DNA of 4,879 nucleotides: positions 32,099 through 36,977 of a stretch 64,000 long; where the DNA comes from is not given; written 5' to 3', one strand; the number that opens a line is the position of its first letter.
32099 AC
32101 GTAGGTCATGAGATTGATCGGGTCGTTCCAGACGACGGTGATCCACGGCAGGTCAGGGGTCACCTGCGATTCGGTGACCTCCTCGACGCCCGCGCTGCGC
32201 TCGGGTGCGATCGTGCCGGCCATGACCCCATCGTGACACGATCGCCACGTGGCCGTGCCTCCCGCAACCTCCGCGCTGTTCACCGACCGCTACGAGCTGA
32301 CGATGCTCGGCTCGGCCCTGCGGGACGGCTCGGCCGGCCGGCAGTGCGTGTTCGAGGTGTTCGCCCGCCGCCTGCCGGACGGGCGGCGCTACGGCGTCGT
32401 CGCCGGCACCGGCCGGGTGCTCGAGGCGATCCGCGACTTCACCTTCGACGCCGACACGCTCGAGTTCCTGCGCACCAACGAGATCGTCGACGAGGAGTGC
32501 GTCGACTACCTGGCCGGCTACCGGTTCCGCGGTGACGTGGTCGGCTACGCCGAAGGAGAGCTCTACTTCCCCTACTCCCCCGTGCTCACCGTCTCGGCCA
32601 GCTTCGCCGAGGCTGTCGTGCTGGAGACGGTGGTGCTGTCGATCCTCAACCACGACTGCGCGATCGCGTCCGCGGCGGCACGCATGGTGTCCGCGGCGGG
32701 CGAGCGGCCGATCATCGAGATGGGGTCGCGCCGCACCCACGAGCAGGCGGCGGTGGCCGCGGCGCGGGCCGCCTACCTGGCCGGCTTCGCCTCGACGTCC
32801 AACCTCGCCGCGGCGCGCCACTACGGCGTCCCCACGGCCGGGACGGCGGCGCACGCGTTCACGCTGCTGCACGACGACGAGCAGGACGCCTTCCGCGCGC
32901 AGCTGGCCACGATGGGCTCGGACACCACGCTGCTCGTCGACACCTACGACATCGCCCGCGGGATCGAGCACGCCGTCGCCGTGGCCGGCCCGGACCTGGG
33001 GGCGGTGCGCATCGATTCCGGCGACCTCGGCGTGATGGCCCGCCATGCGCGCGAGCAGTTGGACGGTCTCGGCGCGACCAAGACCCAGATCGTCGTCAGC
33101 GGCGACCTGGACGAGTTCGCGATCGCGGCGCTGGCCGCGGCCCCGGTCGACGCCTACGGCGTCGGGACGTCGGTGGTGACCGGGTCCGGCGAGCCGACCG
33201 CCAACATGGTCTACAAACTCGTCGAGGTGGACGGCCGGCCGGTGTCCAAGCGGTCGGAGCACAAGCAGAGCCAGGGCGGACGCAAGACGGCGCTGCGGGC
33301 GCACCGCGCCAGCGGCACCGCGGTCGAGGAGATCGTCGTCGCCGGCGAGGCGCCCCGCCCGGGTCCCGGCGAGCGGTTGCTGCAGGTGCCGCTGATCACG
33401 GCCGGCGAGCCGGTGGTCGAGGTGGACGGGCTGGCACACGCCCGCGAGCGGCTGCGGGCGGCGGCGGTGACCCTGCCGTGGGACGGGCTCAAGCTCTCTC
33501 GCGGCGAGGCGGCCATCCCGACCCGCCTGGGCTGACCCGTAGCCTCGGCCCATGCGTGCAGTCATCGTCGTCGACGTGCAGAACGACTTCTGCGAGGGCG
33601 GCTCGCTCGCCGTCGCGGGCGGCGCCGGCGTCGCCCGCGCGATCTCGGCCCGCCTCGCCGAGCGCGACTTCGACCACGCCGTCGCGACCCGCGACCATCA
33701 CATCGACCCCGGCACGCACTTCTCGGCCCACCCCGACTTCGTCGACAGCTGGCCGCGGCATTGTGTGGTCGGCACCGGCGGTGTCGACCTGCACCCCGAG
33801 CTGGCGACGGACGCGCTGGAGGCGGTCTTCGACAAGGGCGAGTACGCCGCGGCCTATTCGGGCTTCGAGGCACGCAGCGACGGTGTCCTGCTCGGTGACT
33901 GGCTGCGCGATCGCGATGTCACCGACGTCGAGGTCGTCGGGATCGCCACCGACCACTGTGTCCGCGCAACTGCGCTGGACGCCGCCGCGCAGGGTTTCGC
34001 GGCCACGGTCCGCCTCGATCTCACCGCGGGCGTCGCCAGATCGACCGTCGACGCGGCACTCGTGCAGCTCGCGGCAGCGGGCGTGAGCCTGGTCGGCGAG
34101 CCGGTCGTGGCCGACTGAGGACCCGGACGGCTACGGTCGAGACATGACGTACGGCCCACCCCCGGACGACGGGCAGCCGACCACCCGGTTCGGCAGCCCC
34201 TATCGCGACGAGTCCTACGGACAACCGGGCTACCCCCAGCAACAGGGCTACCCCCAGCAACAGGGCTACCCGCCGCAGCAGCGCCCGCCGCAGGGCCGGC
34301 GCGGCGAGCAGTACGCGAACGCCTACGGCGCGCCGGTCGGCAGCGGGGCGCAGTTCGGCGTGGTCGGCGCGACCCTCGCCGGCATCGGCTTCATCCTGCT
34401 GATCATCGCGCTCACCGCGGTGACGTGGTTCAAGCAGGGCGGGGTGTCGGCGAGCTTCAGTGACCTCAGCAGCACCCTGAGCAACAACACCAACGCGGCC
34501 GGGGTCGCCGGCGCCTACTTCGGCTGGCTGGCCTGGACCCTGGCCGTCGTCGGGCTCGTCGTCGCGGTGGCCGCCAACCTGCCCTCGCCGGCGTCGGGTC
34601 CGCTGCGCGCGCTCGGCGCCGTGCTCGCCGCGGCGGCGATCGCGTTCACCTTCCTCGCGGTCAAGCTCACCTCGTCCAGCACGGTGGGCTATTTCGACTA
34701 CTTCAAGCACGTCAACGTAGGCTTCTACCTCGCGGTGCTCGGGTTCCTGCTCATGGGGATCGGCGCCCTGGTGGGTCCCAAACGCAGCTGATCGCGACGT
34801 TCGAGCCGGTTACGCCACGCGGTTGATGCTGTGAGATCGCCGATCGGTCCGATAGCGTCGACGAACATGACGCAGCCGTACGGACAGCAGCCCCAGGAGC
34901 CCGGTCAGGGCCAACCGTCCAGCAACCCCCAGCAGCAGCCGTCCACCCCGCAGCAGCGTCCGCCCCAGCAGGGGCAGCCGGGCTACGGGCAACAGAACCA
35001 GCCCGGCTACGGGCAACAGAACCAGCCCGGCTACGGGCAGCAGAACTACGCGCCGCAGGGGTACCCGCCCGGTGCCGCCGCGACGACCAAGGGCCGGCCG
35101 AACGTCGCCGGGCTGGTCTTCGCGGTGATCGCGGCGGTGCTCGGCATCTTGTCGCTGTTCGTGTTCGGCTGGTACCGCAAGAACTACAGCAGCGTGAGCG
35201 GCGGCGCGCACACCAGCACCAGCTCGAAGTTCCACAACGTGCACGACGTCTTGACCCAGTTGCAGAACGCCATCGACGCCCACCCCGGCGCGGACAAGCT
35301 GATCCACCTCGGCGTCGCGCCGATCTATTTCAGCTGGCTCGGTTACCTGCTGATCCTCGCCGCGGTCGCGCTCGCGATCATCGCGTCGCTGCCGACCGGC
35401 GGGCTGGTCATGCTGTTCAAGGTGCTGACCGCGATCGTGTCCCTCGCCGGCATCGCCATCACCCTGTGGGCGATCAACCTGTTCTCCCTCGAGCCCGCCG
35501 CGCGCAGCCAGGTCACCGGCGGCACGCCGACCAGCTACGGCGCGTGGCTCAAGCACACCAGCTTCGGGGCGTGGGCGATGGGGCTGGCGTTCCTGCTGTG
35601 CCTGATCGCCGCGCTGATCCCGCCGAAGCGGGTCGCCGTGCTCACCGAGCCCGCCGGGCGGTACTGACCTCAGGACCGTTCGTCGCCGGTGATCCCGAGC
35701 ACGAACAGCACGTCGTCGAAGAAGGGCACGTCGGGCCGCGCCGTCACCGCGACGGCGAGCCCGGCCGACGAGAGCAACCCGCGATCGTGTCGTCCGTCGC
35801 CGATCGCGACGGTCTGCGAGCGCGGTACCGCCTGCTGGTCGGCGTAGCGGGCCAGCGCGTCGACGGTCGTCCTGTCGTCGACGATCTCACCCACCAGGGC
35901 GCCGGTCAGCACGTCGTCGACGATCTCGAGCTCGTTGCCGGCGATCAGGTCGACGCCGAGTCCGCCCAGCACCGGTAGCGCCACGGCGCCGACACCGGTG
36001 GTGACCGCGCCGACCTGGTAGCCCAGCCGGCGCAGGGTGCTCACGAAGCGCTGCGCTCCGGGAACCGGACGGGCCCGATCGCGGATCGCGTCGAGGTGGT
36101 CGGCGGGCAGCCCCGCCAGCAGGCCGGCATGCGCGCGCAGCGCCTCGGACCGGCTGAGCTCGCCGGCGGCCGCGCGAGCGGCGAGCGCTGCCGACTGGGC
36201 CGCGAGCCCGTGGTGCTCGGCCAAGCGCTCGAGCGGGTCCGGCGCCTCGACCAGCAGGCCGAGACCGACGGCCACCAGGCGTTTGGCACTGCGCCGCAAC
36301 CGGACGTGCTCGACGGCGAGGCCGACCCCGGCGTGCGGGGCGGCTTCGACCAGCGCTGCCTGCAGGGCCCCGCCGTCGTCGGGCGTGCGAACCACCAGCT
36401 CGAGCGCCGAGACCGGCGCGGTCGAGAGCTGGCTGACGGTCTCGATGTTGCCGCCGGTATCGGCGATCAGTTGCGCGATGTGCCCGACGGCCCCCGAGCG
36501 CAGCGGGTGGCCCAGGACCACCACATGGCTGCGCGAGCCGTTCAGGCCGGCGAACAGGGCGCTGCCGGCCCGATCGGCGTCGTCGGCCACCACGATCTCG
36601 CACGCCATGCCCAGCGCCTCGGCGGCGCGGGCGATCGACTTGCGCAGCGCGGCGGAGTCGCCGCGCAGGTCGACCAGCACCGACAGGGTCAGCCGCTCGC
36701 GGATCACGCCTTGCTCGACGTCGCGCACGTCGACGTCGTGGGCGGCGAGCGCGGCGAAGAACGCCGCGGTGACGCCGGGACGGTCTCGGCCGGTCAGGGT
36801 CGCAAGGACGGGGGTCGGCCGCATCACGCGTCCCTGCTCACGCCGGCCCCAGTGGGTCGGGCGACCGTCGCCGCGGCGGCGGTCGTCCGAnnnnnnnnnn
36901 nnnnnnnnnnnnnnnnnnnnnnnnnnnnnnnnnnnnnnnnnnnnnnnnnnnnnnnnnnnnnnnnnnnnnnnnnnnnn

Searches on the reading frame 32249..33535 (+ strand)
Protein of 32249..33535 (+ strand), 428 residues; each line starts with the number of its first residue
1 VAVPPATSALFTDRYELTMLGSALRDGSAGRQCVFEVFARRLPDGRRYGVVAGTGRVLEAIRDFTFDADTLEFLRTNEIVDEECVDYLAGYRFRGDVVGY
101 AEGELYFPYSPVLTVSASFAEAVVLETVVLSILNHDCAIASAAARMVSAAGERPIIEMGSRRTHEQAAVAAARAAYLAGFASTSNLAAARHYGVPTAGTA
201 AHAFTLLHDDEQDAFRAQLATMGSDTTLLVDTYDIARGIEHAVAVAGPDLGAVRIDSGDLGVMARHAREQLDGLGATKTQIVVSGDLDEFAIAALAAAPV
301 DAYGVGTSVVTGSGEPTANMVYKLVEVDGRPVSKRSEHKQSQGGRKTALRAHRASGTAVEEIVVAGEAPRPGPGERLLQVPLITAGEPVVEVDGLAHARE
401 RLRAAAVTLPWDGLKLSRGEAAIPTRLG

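Call 89: search_protein_families(library=pfam, proteins=[window:32249-33535:+], max_evalue=0.00001)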
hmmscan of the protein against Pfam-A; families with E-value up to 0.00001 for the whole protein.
window:32249-33535:+ (428 aa): 3 families
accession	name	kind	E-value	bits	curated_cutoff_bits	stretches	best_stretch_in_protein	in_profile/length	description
PF17767.7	NAPRTase_N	-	1.4e-26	93.7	32.6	1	10-134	1-125/125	Nicotinate phosphoribosyltransferase (NAPRTase) N-terminal domain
PF04095.22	NAPRTase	-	3.2e-06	27.5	20.8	0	156-345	4-221/239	Nicotinate phosphoribosyltransferase (NAPRTase) family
PF01729.25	QRPTase_C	-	7.3e-06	26.3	23.1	0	139-308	1-157/169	Quinolinate phosphoribosyl transferase, C-terminal domain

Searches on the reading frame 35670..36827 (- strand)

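Call 9: search_protein_families(library=pfam, proteins=[window:35670-36827:-], max_evalue=0.001)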
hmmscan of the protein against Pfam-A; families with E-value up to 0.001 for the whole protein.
window:35670-36827:- (385 aa): 7 families
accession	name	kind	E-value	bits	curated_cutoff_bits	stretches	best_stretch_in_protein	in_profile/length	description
PF13740.12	ACT_6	-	3.6e-20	72.1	23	1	6-76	2-73/76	ACT domain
PF21086.3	ACT_PSP_2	-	7.3e-16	58.5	24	1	101-173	4-77/77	ACT domain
PF12710.13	HAD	-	1.1e-14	55.7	27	1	208-352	32-188/189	haloacid dehalogenase-like hydrolase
PF01842.31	ACT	-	2.7e-12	46.6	27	1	12-62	6-59/66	ACT domain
PF00702.32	Hydrolase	-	2.1e-06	28.7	26.4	1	225-355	70-190/191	haloacid dehalogenase-like hydrolase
PF22468.2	ACT_9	-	3.7e-05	23.8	27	0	14-53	9-46/61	ACT domain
PF08282.18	Hydrolase_3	-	0.00095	19.4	20.9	0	324-362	191-229/255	haloacid dehalogenase-like hydrolase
